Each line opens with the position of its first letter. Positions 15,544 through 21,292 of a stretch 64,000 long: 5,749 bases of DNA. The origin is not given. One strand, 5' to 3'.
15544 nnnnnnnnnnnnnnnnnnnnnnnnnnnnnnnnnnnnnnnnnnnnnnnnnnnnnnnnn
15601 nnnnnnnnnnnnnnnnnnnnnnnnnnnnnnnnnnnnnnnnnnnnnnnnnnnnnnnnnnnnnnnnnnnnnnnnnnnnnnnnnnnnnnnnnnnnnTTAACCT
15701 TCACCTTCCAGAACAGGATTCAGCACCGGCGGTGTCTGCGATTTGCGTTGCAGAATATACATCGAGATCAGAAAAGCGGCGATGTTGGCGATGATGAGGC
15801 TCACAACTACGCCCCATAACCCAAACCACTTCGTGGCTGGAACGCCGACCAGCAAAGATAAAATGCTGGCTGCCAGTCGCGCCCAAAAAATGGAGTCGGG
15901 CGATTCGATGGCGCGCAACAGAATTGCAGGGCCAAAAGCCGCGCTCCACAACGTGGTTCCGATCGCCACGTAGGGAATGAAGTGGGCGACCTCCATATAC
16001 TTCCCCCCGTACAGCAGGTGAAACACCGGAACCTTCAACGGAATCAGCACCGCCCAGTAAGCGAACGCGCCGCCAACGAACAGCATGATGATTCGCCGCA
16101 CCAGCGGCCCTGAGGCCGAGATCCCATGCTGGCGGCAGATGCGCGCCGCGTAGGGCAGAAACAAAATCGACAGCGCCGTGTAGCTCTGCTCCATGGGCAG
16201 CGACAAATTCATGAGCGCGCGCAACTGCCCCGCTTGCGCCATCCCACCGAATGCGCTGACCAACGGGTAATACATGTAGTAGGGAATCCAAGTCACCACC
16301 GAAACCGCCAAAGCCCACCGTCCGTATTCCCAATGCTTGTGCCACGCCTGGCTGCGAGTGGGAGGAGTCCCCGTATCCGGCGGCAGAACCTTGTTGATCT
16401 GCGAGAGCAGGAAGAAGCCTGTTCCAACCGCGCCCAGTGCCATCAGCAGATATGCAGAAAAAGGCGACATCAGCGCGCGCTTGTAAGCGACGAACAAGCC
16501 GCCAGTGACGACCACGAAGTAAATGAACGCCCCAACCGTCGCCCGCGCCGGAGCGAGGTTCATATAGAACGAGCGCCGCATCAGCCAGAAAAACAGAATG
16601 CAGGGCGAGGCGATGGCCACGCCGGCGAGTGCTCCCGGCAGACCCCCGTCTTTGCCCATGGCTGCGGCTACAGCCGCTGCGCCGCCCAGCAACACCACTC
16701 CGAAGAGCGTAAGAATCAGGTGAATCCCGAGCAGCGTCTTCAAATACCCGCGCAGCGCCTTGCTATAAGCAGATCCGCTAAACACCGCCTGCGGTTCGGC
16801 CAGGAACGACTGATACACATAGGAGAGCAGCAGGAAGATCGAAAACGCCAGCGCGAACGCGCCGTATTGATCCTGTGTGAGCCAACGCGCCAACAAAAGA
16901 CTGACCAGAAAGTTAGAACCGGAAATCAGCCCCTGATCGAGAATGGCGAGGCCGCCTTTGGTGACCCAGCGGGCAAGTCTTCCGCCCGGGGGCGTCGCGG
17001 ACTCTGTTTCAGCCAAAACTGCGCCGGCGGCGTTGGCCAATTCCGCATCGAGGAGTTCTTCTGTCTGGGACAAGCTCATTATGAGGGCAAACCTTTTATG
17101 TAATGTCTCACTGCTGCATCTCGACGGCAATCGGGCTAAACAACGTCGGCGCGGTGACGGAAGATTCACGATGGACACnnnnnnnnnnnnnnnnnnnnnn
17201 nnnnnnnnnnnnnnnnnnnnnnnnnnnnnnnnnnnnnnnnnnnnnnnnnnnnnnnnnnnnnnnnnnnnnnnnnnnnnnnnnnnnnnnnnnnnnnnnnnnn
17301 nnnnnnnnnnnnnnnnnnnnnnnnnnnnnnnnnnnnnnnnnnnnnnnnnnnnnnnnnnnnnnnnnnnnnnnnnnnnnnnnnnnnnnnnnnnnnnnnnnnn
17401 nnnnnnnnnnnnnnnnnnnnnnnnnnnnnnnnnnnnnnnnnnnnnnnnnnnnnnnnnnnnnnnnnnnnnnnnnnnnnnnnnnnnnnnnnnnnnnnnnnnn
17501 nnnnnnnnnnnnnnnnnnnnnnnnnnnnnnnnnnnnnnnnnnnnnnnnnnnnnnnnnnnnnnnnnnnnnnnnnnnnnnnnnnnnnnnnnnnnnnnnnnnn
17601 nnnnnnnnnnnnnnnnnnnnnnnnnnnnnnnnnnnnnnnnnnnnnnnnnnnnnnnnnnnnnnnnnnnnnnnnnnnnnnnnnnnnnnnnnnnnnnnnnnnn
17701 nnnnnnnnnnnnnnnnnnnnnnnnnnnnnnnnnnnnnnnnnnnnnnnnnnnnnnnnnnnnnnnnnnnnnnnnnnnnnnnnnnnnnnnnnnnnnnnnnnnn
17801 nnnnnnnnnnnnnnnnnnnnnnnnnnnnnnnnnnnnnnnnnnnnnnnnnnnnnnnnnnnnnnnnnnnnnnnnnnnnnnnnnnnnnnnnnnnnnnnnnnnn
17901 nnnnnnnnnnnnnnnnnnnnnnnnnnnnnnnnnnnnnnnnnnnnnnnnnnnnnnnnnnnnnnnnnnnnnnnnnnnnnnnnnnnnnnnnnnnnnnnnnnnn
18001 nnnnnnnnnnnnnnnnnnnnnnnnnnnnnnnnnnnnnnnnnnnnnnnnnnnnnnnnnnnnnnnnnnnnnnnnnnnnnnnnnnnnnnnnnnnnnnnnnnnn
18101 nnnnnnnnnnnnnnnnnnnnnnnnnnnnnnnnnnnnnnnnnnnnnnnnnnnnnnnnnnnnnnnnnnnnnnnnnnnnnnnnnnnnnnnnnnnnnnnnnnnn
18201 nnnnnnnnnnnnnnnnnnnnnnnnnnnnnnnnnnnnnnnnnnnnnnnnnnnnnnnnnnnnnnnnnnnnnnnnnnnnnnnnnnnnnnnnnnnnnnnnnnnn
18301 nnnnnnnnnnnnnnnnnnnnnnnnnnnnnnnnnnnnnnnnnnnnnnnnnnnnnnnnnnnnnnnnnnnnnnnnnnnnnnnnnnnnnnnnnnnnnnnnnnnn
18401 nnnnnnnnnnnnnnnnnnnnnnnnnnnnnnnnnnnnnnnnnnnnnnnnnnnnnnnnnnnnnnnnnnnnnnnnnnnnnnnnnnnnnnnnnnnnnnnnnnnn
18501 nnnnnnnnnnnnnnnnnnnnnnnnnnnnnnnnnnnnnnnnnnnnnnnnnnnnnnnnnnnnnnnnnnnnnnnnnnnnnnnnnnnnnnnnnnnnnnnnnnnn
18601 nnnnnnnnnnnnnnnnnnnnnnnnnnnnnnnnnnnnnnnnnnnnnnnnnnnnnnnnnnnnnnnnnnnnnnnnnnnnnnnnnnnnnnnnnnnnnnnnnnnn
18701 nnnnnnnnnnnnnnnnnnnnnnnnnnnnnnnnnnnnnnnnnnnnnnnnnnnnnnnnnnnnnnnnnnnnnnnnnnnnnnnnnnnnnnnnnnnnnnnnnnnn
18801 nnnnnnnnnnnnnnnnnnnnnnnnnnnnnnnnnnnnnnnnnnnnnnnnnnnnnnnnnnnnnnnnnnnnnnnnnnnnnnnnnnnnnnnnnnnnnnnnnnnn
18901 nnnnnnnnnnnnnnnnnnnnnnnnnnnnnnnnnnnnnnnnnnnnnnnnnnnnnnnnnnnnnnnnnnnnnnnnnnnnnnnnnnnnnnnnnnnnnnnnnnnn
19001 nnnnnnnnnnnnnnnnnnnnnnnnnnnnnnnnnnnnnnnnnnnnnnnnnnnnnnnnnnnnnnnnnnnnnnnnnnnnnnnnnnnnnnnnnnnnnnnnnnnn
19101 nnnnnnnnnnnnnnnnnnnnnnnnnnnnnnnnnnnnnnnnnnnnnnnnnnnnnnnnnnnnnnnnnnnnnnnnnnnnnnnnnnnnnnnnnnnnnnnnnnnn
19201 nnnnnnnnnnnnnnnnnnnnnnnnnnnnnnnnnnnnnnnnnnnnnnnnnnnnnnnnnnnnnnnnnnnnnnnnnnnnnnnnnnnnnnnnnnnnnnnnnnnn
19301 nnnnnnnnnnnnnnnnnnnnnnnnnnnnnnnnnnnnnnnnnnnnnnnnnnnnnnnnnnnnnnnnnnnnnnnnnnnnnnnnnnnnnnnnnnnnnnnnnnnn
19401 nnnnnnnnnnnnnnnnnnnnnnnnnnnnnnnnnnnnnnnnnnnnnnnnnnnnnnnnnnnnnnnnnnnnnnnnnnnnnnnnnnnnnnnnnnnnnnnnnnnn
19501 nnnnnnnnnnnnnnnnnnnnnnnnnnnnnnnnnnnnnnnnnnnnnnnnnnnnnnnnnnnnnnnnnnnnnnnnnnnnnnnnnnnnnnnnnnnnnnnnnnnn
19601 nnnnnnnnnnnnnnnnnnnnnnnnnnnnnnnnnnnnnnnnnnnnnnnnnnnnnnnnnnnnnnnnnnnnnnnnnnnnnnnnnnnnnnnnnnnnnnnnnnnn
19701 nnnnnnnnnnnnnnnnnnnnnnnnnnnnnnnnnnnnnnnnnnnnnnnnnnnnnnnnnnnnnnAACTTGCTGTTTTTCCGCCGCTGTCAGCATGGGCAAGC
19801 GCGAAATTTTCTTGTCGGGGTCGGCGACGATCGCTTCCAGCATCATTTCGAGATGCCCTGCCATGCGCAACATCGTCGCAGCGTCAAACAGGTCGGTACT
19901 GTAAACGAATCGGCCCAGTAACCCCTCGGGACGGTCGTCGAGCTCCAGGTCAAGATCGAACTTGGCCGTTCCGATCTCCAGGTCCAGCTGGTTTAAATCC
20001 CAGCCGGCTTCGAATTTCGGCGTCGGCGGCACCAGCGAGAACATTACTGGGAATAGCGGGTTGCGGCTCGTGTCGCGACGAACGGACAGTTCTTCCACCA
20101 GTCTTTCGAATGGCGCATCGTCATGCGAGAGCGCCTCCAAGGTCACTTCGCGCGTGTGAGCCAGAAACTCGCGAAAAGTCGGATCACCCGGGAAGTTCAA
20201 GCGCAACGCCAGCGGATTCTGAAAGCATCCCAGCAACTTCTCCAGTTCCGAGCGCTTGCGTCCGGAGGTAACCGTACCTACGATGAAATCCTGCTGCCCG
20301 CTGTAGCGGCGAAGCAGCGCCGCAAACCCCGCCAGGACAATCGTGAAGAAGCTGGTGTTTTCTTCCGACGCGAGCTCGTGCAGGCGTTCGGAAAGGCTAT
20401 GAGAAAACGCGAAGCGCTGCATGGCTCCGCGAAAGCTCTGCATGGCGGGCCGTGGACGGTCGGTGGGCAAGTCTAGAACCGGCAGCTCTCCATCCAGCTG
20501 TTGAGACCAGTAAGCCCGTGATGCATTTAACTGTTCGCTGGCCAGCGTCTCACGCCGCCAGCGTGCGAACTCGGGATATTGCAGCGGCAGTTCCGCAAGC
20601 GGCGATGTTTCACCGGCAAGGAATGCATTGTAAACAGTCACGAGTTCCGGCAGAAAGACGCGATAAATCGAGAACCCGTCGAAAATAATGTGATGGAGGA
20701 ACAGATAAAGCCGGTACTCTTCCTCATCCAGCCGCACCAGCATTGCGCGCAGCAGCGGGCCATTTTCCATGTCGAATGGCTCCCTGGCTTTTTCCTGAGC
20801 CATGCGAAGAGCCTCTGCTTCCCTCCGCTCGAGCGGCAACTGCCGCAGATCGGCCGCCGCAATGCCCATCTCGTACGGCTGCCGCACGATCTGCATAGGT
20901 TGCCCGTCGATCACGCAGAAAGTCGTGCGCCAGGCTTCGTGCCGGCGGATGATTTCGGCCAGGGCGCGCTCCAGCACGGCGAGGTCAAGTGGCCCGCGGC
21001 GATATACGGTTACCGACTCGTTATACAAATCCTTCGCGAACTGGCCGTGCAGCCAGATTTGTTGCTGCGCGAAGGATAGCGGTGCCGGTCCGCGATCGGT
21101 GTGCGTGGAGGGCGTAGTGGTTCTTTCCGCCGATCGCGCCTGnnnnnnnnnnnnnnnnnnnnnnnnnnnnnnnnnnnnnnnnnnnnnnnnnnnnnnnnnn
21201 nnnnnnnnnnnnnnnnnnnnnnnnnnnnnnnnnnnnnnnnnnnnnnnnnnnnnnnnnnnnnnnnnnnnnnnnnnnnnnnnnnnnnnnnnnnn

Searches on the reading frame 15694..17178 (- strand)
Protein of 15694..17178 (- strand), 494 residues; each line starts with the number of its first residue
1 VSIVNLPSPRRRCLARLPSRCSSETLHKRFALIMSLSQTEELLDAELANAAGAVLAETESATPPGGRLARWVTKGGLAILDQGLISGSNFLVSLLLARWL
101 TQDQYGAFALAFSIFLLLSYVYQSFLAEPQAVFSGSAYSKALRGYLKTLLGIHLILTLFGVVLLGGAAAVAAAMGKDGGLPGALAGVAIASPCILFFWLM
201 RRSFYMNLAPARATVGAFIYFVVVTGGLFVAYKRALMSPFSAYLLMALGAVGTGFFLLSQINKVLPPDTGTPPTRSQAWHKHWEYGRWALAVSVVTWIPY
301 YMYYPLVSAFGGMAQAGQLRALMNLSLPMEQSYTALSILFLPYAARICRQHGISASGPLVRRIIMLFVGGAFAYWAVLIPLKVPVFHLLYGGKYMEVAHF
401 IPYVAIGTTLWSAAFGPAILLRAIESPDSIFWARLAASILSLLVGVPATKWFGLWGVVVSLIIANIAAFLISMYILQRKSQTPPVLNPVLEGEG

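Call 6: search_protein_families(library=pfam, proteins=[window:15694-17178:-])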
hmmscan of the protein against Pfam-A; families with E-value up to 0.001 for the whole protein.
window:15694-17178:- (494 aa): 0 families

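Call 21: search_protein_families(library=ncbifam, proteins=[window:15694-17178:-], max_evalue=0.1)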
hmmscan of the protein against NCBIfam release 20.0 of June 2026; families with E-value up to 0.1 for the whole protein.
window:15694-17178:- (494 aa): 0 families

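Call 32: search_protein_families(library=pfam, proteins=[window:15694-17178:-], max_evalue=10)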
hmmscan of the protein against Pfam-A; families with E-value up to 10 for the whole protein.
window:15694-17178:- (494 aa): 0 families

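Call 33: find_homologous_proteins(query=window:15694-17079:-, max_evalue=0.001)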
Query window:15694-17079:- (461 aa): 955 proteins with E <= 0.001 among 8000 candidates; the best 120 are listed.
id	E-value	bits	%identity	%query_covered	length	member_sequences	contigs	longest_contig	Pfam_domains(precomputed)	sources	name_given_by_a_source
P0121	1.7e-293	992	100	100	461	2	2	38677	-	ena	-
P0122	4.8e-261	885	88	100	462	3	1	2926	-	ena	-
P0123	5.3e-261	885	88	100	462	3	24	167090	-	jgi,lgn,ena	jgi:O-antigen/teichoic acid export membrane protein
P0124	1.4e-260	883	87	100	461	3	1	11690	-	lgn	-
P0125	2.3e-256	869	86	100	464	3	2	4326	-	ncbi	-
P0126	2.3e-245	833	82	100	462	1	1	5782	-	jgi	jgi:O-antigen/teichoic acid export membrane protein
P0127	4.8e-245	832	81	100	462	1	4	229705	-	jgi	jgi:O-antigen/teichoic acid export membrane protein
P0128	4.0e-244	829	82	100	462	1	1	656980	PF13440.12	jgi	jgi:O-antigen/teichoic acid export membrane protein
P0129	5.0e-244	829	82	100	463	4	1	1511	-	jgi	jgi:O-antigen/teichoic acid export membrane protein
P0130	6.3e-244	828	82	100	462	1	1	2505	-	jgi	jgi:O-antigen/teichoic acid export membrane protein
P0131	6.7e-243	825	81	100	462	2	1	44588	-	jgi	jgi:O-antigen/teichoic acid export membrane protein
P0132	2.5e-242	823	82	100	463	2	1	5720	PF13440.12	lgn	-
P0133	1.9e-241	820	81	100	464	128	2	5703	-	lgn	-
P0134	4.7e-241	819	81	100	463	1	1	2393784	-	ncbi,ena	-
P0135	1.5e-240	817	82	99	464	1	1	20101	-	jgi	jgi:O-antigen/teichoic acid export membrane protein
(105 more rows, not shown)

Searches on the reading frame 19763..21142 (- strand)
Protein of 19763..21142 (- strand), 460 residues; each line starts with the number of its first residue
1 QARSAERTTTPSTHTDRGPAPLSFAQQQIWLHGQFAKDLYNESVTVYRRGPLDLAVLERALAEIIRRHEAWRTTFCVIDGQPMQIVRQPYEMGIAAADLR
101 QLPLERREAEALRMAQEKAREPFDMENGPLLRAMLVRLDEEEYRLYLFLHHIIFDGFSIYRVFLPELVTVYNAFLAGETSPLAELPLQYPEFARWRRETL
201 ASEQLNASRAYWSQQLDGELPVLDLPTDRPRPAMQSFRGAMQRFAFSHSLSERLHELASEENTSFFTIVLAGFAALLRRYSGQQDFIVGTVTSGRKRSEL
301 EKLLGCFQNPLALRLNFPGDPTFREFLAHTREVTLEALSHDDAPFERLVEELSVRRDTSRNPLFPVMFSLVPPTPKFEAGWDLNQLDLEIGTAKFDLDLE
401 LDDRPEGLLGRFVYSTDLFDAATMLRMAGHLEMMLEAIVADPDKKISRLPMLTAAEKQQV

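Call 96: search_solved_structures(query=window:19763-21142:-, max_evalue=1e-10)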
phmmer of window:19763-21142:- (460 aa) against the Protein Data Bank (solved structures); distinct sequences matched with E-value up to 1e-10: 59.
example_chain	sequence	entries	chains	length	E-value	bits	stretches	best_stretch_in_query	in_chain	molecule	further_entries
6p1j_A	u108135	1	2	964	1.8e-87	297.2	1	20-458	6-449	Txo2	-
6oyf_A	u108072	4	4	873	1.7e-83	284.1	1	20-458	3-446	Txo1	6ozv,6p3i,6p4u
5u89_A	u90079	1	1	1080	4.1e-78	266.4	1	14-458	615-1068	Amino acid adenylation domain protein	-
2jgp_A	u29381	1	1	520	1e-73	251.9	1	20-452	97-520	TYROCIDINE SYNTHETASE 3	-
8z0q_C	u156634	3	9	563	2.1e-57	198.1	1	19-450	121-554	Special condensation domain in NRPS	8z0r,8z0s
7kvw_A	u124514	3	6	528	2.4e-53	184.7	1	13-452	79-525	PCP-C didomain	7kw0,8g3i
7kw2_A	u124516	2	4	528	5e-53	183.7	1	13-452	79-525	PCP-C didomain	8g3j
8fx6_A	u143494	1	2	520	2.2e-52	181.6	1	14-445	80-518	PCP-C didomain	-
9rde_A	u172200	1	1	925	4.3e-52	180.6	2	23-455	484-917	Bacitracin synthase 3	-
8fx7_A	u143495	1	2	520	4.4e-52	180.6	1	14-445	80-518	PCP-C didomain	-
6mfx_A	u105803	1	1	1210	1.5e-51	178.8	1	40-457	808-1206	Linear gramicidin synthase subunit A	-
6mfw_A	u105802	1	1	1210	1.7e-51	178.6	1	40-457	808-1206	Linear gramicidin synthase subunit A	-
6mfy_A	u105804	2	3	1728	3.7e-51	177.6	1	40-458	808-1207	Linear gramicidin synthase subunit A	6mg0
9be3_A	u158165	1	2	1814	3.8e-51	177.5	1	40-458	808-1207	Linear gramicidin synthase subunit A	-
9be4_A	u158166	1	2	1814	3.8e-51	177.5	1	40-458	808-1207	Linear gramicidin synthase subunit A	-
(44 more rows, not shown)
